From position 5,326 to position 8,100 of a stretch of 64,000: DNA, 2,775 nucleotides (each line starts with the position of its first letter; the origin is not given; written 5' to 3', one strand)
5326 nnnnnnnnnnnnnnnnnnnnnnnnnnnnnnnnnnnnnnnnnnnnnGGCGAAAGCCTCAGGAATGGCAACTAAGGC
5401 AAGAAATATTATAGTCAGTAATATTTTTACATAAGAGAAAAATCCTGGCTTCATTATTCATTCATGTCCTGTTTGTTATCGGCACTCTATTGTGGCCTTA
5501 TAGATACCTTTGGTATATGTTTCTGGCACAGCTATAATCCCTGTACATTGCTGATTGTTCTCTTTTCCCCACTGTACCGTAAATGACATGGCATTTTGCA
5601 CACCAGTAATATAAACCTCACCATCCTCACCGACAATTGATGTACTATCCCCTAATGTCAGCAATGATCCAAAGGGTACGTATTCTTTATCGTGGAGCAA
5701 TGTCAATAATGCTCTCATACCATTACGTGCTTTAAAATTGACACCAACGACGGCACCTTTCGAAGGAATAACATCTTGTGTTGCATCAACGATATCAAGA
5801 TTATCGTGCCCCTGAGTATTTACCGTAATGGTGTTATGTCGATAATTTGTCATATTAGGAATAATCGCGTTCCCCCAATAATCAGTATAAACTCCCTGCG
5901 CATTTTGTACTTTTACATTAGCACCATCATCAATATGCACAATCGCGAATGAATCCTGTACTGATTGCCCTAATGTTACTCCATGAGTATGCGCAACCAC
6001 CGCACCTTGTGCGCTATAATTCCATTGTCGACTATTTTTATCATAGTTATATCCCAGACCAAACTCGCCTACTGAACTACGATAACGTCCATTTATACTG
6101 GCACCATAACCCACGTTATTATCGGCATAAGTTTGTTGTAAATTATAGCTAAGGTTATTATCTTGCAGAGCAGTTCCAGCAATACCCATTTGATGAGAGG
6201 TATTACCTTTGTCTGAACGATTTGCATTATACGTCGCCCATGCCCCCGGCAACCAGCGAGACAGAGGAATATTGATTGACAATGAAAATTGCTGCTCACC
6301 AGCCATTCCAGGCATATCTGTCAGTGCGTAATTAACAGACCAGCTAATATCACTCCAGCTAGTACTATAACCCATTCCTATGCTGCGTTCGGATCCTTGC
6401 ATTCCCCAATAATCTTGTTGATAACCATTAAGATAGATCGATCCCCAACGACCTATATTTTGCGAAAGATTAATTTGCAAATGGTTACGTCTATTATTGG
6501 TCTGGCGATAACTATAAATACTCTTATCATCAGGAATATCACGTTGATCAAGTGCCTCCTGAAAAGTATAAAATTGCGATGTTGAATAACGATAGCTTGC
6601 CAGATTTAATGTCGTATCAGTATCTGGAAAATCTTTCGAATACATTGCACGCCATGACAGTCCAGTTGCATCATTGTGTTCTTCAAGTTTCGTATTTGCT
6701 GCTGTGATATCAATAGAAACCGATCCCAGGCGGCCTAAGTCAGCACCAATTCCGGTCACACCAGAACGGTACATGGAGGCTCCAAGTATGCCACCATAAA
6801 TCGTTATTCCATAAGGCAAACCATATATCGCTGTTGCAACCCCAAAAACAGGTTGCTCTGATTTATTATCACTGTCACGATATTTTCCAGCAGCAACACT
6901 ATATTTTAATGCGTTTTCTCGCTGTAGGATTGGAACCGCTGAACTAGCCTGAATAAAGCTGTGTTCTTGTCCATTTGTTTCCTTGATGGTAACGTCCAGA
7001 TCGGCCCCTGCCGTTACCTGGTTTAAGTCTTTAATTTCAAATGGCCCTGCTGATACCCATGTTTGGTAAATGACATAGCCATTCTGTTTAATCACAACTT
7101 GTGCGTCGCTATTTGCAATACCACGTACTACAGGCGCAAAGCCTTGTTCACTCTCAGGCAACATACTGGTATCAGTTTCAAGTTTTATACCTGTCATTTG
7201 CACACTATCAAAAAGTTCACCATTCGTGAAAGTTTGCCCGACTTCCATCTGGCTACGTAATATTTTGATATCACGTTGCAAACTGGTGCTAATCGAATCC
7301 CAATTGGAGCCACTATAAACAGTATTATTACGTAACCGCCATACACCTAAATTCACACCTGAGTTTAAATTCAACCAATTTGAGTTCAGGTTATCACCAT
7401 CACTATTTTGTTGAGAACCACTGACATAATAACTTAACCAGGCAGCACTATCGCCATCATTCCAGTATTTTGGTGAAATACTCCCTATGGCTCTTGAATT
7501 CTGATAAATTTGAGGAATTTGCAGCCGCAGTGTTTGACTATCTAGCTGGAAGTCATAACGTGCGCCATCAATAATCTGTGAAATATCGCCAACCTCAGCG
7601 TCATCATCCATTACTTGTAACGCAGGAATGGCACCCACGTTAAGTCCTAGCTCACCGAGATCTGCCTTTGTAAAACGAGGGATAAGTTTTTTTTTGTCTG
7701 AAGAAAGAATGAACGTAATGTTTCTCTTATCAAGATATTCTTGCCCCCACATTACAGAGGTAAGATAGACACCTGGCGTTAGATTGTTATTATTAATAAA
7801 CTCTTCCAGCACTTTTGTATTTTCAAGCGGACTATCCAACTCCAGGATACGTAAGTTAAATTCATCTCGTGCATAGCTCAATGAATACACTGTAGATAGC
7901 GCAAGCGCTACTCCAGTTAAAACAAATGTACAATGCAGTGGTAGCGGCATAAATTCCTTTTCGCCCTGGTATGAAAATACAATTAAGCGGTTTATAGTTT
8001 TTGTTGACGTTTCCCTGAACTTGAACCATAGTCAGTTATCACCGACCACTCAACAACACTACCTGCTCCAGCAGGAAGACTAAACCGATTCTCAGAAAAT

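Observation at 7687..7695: A9 homopolymer inside the island usher gene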

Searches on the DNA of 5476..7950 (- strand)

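Call 5: search_dna_similar(query=window:5476-7950:-, collection=ecoli_genomes, mode=near, max_rows=40, rows=spread)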
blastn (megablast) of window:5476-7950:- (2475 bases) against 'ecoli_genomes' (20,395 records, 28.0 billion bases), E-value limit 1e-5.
Records with a match: 574; places in all: 574; records where one place covers at least 80% of the query: 571.
Genomes with a match: 574 of 5426; with a place that covers at least 80% of the query: 571. Places per genome that has any: lowest 1, median 1, highest 1. On chromosomes: 574 places; on plasmids: 0.
Best place of each record, by identity: >=99% 2; 80-90% 572.
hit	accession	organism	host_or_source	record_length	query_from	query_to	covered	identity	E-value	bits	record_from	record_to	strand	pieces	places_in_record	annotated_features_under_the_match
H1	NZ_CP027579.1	Escherichia coli strain 2013C-4282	Homo sapiens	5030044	1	2475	100%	100.0%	0e+0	4566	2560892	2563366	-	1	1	fimbria/pilus outer membrane usher protein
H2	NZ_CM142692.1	Escherichia coli strain UID2309220015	Homo sapiens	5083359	1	2475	100%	85.6%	0e+0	2601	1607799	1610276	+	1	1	fimbria/pilus outer membrane usher protein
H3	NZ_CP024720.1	Escherichia coli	Bos mutus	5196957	1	2475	100%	85.6%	0e+0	2601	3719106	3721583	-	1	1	fimbria/pilus outer membrane usher protein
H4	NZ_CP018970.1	Escherichia coli strain Ecol_542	Homo sapiens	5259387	1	2475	100%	85.6%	0e+0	2601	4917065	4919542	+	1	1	fimbria/pilus outer membrane usher protein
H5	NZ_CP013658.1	Escherichia coli strain uk_P46212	Homo sapiens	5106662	1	2475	100%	85.6%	0e+0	2601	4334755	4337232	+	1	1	fimbria/pilus outer membrane usher protein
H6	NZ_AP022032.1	Escherichia coli strain WP3-S18-ESBL-08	-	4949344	1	2475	100%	85.6%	0e+0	2601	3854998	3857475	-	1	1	fimbria/pilus outer membrane usher protein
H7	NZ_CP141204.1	Escherichia coli strain WGS1363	Homo sapiens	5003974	1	2475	100%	85.6%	0e+0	2601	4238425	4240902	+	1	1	fimbria/pilus outer membrane usher protein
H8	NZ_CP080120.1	Escherichia coli strain M24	Homo sapiens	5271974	1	2475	100%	85.6%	0e+0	2601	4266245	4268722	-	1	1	fimbria/pilus outer membrane usher protein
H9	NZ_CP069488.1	Escherichia coli strain FDAARGOS_1264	Homo sapiens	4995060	1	2475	100%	85.6%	0e+0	2601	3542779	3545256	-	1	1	fimbria/pilus outer membrane usher protein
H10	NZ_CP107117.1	Escherichia coli strain S13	human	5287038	1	2475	100%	85.6%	0e+0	2601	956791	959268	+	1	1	fimbria/pilus outer membrane usher protein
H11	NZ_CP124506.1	Escherichia coli strain AVS0750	wastewater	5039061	1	2475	100%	85.6%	0e+0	2601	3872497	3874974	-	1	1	fimbria/pilus outer membrane usher protein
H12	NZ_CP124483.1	Escherichia coli strain AVS0575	environmental: river near WWTP effluent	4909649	1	2475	100%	85.6%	0e+0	2601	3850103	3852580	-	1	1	fimbria/pilus outer membrane usher protein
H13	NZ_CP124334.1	Escherichia coli strain AVS0786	wastewater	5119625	1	2475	100%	85.6%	0e+0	2601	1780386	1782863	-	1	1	fimbria/pilus outer membrane usher protein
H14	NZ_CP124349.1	Escherichia coli strain AVS0453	environmental-WWTP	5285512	1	2475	100%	85.6%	0e+0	2601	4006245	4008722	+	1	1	fimbria/pilus outer membrane usher protein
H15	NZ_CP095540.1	Escherichia coli strain GN03204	Homo sapiens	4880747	1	2475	100%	85.6%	0e+0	2601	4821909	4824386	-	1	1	fimbria/pilus outer membrane usher protein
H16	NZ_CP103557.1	Escherichia coli O25b:H4-ST131 strain 4993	Homo sapiens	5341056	1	2475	100%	85.6%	0e+0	2601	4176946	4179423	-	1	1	fimbria/pilus outer membrane usher protein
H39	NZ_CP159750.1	Escherichia coli strain Z22-2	hospital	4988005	1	2475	100%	85.6%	0e+0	2593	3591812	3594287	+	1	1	fimbria/pilus outer membrane usher protein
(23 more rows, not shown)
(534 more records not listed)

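Call 7: get_annotated_region(hit=H1, flank=6000)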
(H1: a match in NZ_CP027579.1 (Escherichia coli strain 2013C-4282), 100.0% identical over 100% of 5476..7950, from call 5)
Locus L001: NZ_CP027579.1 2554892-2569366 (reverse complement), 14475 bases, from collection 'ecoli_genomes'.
description: Escherichia coli strain 2013C-4282 chromosome, complete genome
organism: Escherichia coli strain 2013C-4282 (NCBI taxid 562)
replicon: chromosome; assembly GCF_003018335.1
host: Homo sapiens; source: stool; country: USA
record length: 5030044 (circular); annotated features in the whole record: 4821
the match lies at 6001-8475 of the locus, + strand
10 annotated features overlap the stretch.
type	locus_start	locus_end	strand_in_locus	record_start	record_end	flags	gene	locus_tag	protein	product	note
CDS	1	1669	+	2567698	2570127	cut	hrpB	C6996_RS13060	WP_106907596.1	ATP-dependent helicase HrpB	-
CDS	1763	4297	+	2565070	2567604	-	mrcB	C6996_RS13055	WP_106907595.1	bifunctional glycosyl transferase/transpeptidase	-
CDS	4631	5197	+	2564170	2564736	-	-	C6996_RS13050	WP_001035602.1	fimbrial protein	-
CDS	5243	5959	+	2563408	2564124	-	-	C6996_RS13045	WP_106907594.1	fimbrial biogenesis chaperone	-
CDS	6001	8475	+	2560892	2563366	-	-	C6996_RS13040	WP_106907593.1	fimbria/pilus outer membrane usher protein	-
CDS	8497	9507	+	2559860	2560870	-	-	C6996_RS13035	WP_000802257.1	fimbrial protein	-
CDS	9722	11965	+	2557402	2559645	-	fhuA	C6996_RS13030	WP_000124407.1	ferrichrome porin FhuA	-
CDS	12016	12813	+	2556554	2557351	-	fhuC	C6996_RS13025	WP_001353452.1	Fe3+-hydroxamate ABC transporter ATP-binding protein FhuC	-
CDS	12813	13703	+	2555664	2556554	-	fhuD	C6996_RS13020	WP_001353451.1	Fe(3+)-hydroxamate ABC transporter substrate-binding protein FhuD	-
CDS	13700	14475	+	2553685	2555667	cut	fhuB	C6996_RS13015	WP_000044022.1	Fe(3+)-hydroxamate ABC transporter permease FhuB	-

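Call 8: get_annotated_region(hit=H16, flank=6000)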
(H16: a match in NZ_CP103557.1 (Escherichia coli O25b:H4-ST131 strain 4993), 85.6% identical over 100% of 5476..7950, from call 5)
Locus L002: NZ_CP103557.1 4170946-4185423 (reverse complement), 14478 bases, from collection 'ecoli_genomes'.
description: Escherichia coli O25b:H4-ST131 strain 4993 chromosome, complete genome
organism: Escherichia coli O25b:H4-ST131 strain 4993 (NCBI taxid 941322)
replicon: chromosome; assembly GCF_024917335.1
host: Homo sapiens; source: blood; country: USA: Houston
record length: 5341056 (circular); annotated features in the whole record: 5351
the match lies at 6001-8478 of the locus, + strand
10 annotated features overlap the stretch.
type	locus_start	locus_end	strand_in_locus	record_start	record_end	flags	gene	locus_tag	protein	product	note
CDS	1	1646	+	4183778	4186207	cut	hrpB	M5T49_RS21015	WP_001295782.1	ATP-dependent helicase HrpB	-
CDS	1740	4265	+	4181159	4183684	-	mrcB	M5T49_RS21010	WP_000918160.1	bifunctional glycosyl transferase/transpeptidase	-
CDS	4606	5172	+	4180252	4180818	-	-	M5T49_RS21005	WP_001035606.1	fimbrial protein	-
CDS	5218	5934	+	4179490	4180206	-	-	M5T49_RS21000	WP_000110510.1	fimbrial biogenesis chaperone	-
CDS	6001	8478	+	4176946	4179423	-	-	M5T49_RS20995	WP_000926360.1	fimbria/pilus outer membrane usher protein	-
CDS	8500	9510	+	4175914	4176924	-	-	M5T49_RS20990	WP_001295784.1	fimbrial protein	-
CDS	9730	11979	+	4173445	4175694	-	fhuA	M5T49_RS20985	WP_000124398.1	ferrichrome porin FhuA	-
CDS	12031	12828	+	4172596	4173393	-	fhuC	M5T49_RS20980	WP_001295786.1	Fe3+-hydroxamate ABC transporter ATP-binding protein FhuC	-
CDS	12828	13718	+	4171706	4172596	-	fhuD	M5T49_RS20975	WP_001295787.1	Fe(3+)-hydroxamate ABC transporter substrate-binding protein FhuD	-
CDS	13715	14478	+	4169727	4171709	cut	fhuB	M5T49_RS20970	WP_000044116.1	Fe(3+)-hydroxamate ABC transporter permease FhuB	-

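Call 13: search_dna_similar(query=window:7652-7730:-, collection=ecoli_genomes, mode=near, max_rows=20)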
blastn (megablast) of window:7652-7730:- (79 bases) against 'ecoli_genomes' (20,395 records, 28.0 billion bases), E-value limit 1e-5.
Records with a match: 2; places in all: 2; records where one place covers at least 80% of the query: 2.
Genomes with a match: 2 of 5426; with a place that covers at least 80% of the query: 2. Places per genome that has any: lowest 1, median 1, highest 1. On chromosomes: 2 places; on plasmids: 0.
Best place of each record, by identity: >=99% 2.
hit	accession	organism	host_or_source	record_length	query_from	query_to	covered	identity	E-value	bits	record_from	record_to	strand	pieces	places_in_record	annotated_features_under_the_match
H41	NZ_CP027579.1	Escherichia coli strain 2013C-4282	Homo sapiens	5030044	1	79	100%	100.0%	8e-33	147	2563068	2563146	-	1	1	fimbria/pilus outer membrane usher protein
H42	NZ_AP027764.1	Escherichia coli strain 2017-02-2CC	Homo sapiens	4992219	1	79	100%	100.0%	8e-33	147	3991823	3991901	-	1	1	fimbria/pilus outer membrane usher protein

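Call 14: search_dna_similar(query=L002:6221-6297:+, collection=ecoli_genomes, mode=near, max_rows=40, rows=spread)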
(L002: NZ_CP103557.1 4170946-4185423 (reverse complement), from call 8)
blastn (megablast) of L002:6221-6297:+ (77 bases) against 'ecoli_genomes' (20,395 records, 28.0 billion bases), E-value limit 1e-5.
Records with a match: 567; places in all: 567; records where one place covers at least 80% of the query: 566.
Genomes with a match: 567 of 5426; with a place that covers at least 80% of the query: 566. Places per genome that has any: lowest 1, median 1, highest 1. On chromosomes: 567 places; on plasmids: 0.
Best place of each record, by identity: >=99% 566; 95-99% 1.
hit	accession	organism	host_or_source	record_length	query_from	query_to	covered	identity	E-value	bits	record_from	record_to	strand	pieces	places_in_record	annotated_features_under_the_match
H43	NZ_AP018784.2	Escherichia coli strain SK1144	-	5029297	1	77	100%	100.0%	1e-31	143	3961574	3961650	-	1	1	fimbria/pilus outer membrane usher protein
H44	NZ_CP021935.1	Escherichia coli strain AR_0055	missing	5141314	1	77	100%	100.0%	1e-31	143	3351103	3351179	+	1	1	fimbria/pilus outer membrane usher protein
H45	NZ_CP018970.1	Escherichia coli strain Ecol_542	Homo sapiens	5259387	1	77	100%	100.0%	1e-31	143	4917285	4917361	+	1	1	fimbria/pilus outer membrane usher protein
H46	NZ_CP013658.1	Escherichia coli strain uk_P46212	Homo sapiens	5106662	1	77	100%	100.0%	1e-31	143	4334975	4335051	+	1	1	fimbria/pilus outer membrane usher protein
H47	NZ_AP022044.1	Escherichia coli strain WP4-S17-ESBL-03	-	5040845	1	77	100%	100.0%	1e-31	143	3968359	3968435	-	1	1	fimbria/pilus outer membrane usher protein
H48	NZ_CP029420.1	Escherichia coli strain 3385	not collected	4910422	1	77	100%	100.0%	1e-31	143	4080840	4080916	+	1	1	fimbria/pilus outer membrane usher protein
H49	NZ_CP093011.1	Escherichia coli strain 131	Homo sapiens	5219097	1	77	100%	100.0%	1e-31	143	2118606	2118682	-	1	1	fimbria/pilus outer membrane usher protein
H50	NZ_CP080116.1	Escherichia coli strain Dog168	dog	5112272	1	77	100%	100.0%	1e-31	143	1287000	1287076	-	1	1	fimbria/pilus outer membrane usher protein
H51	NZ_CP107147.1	Escherichia coli strain R14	human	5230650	1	77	100%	100.0%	1e-31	143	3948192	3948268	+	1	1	fimbria/pilus outer membrane usher protein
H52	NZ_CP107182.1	Escherichia coli strain R4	human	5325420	1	77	100%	100.0%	1e-31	143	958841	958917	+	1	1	fimbria/pilus outer membrane usher protein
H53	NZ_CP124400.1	Escherichia coli strain AVS0528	wastewater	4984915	1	77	100%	100.0%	1e-31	143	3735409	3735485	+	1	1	fimbria/pilus outer membrane usher protein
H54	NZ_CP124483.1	Escherichia coli strain AVS0575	environmental: river near WWTP effluent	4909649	1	77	100%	100.0%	1e-31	143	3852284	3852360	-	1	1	fimbria/pilus outer membrane usher protein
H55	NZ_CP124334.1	Escherichia coli strain AVS0786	wastewater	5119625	1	77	100%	100.0%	1e-31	143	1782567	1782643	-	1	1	fimbria/pilus outer membrane usher protein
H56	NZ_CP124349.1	Escherichia coli strain AVS0453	environmental-WWTP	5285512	1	77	100%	100.0%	1e-31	143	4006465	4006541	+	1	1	fimbria/pilus outer membrane usher protein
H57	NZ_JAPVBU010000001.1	Escherichia coli strain KE26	Homo sapiens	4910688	1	77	100%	100.0%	1e-31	143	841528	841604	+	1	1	fimbria/pilus outer membrane usher protein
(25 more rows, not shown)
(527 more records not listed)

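Call 63: get_annotated_region(hit=H39, flank=300)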
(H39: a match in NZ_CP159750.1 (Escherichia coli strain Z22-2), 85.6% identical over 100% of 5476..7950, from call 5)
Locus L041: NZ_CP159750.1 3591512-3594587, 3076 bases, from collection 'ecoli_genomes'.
description: Escherichia coli strain Z22-2 chromosome, complete genome
organism: Escherichia coli strain Z22-2 (NCBI taxid 562)
replicon: chromosome; assembly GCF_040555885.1
host: -; source: hospital; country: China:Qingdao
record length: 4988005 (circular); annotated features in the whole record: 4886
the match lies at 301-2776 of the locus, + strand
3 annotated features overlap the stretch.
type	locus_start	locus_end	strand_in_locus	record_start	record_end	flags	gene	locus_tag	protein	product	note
CDS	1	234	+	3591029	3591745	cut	-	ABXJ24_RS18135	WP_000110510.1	molecular chaperone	-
CDS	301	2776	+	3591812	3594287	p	-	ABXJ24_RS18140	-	fimbria/pilus outer membrane usher protein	frameshifted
CDS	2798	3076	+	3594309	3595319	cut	-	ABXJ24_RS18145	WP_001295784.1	fimbrial protein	-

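Call 64: get_annotated_region(hit=H42, flank=9000)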
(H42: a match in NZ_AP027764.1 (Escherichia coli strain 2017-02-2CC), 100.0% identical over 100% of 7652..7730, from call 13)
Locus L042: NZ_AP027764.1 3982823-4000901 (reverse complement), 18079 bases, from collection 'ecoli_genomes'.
description: Escherichia coli strain 2017-02-2CC chromosome, complete genome
organism: Escherichia coli strain 2017-02-2CC (NCBI taxid 562)
replicon: chromosome; assembly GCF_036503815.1
host: Homo sapiens; source: feces; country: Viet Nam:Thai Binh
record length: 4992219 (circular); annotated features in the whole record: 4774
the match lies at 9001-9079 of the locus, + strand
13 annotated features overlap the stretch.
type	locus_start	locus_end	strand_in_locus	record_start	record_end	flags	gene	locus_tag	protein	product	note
CDS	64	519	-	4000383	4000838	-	dksA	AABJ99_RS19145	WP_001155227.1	RNA polymerase-binding protein DksA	-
CDS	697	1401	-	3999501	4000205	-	sfsA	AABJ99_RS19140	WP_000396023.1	DNA/RNA nuclease SfsA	-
CDS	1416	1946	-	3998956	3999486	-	thpR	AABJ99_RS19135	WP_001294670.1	RNA 2',3'-cyclic phosphodiesterase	-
CDS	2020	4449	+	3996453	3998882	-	hrpB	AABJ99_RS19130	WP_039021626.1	ATP-dependent helicase HrpB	-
CDS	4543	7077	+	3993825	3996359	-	mrcB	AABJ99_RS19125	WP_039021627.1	bifunctional glycosyl transferase/transpeptidase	-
CDS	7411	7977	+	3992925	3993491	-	-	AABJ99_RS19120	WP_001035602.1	fimbrial protein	-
CDS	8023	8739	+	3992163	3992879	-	-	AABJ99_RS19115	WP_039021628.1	fimbrial biogenesis chaperone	-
CDS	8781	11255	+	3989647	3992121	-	-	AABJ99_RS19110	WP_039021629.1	fimbria/pilus outer membrane usher protein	-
CDS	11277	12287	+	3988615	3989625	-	-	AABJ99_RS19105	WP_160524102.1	fimbrial protein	-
CDS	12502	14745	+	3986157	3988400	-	fhuA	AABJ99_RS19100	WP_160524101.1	ferrichrome porin FhuA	-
CDS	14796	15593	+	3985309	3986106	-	fhuC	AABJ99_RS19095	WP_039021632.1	Fe3+-hydroxamate ABC transporter ATP-binding protein FhuC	-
CDS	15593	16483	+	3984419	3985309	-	fhuD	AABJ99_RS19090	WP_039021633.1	Fe(3+)-hydroxamate ABC transporter substrate-binding protein FhuD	-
CDS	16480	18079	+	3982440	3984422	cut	fhuB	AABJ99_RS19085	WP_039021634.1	Fe(3+)-hydroxamate ABC transporter permease FhuB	-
